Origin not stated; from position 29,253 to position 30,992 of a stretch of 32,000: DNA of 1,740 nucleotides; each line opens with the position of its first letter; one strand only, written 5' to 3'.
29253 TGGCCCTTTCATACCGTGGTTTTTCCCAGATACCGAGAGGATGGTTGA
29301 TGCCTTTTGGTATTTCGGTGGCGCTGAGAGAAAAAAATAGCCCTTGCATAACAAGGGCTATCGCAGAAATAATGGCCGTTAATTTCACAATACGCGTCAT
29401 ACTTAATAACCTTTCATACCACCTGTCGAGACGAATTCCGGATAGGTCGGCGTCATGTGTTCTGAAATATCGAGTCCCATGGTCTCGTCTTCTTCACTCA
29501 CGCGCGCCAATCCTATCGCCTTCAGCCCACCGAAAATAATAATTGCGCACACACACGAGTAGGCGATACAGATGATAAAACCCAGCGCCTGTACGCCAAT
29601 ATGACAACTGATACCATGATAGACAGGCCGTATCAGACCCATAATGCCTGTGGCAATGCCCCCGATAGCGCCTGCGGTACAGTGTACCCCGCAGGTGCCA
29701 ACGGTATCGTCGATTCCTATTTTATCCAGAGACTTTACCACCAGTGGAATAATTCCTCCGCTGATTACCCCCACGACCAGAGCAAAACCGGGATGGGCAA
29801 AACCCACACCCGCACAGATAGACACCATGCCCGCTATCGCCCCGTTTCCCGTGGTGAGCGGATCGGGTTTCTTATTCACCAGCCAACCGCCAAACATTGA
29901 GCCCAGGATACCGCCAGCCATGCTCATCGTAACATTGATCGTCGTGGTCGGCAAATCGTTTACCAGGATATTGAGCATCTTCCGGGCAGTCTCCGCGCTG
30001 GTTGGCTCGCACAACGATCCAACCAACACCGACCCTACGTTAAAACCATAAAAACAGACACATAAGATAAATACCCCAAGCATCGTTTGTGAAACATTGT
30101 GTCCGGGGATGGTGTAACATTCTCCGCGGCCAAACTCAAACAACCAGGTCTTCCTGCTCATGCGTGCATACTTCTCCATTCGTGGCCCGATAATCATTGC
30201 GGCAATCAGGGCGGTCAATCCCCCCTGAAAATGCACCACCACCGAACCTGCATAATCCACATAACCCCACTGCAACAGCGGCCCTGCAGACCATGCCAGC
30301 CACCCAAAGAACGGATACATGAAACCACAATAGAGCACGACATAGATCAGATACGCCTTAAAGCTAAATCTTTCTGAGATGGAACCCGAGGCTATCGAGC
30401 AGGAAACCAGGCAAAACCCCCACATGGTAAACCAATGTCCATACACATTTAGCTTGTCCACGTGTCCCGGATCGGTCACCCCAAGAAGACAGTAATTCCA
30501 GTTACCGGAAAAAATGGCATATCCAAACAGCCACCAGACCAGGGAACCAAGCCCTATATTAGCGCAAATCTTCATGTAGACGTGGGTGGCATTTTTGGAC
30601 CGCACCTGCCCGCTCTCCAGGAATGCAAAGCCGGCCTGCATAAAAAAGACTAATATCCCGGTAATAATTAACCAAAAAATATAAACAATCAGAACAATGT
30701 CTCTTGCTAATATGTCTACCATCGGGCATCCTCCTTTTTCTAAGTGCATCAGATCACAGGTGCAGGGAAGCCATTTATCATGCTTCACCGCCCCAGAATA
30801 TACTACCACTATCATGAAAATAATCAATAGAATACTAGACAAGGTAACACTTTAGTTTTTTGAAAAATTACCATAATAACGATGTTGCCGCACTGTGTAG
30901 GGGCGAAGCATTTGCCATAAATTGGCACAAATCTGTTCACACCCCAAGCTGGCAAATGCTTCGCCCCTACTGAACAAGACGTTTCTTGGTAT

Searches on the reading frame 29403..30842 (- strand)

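Call 37: search_protein_families(library=ncbifam, max_evalue=1e-10, proteins=[window:29403-30842:-])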
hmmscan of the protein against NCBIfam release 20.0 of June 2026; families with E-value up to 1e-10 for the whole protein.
window:29403-30842:- (479 aa): 3 families
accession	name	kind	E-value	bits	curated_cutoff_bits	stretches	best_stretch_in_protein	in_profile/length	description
TIGR00836.1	amt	subfamily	4.9e-93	312.2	343.3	1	56-467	3-406/406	ammonium transporter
TIGR03644.1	marine_trans_1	hypoth_equivalog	3.2e-65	220.5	514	1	55-470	5-404/404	probable ammonium transporter, marine subtype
NF007947.0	PRK10666.1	equivalog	5.5e-35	121.1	657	1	57-467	34-426/428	ammonium transporter AmtB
